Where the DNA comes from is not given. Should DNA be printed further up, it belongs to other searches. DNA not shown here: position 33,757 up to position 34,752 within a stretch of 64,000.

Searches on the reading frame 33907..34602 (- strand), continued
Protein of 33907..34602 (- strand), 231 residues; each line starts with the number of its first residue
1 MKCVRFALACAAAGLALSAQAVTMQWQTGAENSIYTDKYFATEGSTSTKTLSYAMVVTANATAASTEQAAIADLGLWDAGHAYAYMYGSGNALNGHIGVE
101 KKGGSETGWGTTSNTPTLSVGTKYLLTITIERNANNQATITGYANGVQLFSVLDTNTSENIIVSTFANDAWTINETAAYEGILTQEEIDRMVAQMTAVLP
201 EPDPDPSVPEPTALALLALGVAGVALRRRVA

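Call 58: fold_search(model_id=the predicted structure, library=pdb)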
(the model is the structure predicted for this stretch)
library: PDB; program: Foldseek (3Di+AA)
matches with E <= 10: 1198; with E <= 0.001: 79
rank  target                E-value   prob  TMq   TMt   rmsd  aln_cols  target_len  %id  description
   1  4c1w_A                4.6e-08  1.00  0.45  0.54   8.1       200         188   14  Carbohydrate binding domain from Streptococcus pneumoniae NanA sialidase complexed with 3'-sialyllactose (released 2014-08-27)
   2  7oa8                  2.8e-06  1.00  0.43  0.28   4.3       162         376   16  PilC minor pilin of Streptococcus sanguinis SK36 type IV pili (released 2022-05-04)
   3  7oa7                  3.1e-06  1.00  0.45  0.31   4.3       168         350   15  PilC minor pilin of Streptococcus sanguinis 2908 type IV pili (released 2022-05-04)
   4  5jmc_G                1.6e-05  1.00  0.40  0.24   6.2       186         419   13  Receptor binding domain of Botulinum neurotoxin A in complex with rat SV2C (released 2016-06-15)
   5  6kcv_A                1.6e-05  1.00  0.35  0.33   6.9       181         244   11  Structure of alginate lyase Aly36B mutant K143A/Y185A in complex with alginate tetrasaccharide (released 2020-06-24)
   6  9f1r_B                2.6e-05  1.00  0.38  0.23   7.6       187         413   14  Cryo-EM structure of SV2B-Hc-A1 complex (released 2025-03-12)
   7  3n7l                  3.2e-05  1.00  0.39  0.24   5.8       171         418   12  Crystal structure of botulinum neurotoxin serotype D/C VPI 5993 binding domain (released 2010-09-08)
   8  3n7k_A                3.4e-05  1.00  0.38  0.23   6.1       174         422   11  Crystal structure of botulinum neurotoxin serotype C1 binding domain (released 2010-09-08)
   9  6kcw                  3.4e-05  1.00  0.36  0.34   7.5       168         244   11  Structure of alginate lyase Aly36B (released 2020-06-24)
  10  3v0a_A                3.7e-05  1.00  0.41  0.09   5.1       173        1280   13  2.7 angstrom crystal structure of BoNT/Ai in complex with NTNHA (released 2012-03-14)
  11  3n7m                  4.2e-05  1.00  0.39  0.24   5.7       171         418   12  Crystal structure of W1252A mutant of HCR D/C VPI 5995 (released 2010-09-08)
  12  3r4u_A                4.4e-05  1.00  0.40  0.24   5.7       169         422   11  Cell entry of botulinum neurotoxin type C is dependent upon interaction with two ganglioside molecules (released 2011-06-08)
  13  6kzk_A                4.6e-05  1.00  0.37  0.36   6.0       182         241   12  Structure of alginate lyase Aly36B mutant K143A/M171A in complex with alginate trisaccharide (released 2020-09-23)
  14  4isq_B                4.9e-05  1.00  0.39  0.24   5.8       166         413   13  Binding domain of Botulinum neurotoxin DC in complex with human synaptotagmin I (released 2013-08-14)
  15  3n7k_B                5.4e-05  1.00  0.39  0.23   6.0       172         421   11  Crystal structure of botulinum neurotoxin serotype C1 binding domain (released 2010-09-08)
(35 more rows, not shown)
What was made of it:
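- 33907..34602 (-): Gene B: a 231-aa secreted PEP-CTERM protein with a ConA-like/LamG beta-sandwich. Foldseek hits include the NanA CBM40 domain, the PilC lectin module, BoNT Hc and galectins (call 58).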

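Call 65: find_encoding_contigs(protein=P0096, flank=1200, max_places=4)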
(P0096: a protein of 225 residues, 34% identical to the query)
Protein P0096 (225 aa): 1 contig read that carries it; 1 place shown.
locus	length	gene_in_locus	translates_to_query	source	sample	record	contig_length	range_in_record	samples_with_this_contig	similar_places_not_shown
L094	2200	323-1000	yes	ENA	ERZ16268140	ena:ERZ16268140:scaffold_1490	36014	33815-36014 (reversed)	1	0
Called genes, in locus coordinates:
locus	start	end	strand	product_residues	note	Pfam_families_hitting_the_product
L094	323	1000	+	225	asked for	PF07589:PEP_exosort_dom (weak)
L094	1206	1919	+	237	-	PF07589:PEP_exosort_dom (weak)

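Call 66: find_encoding_contigs(protein=P0105, flank=1200, max_places=4)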
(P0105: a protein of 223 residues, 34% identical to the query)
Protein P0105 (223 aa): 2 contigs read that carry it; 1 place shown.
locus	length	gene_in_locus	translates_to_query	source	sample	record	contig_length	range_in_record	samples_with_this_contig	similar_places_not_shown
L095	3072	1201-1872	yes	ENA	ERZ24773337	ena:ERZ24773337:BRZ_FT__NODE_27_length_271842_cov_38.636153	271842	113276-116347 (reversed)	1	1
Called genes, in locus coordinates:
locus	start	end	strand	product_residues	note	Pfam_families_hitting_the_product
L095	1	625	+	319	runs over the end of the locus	PF00535:Glycos_transf_2, PF13641:Glyco_tranf_2_3, PF13632:Glyco_trans_2_3 (weak)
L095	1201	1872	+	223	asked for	PF07589:PEP_exosort_dom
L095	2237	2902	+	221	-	PF07589:PEP_exosort_dom (weak)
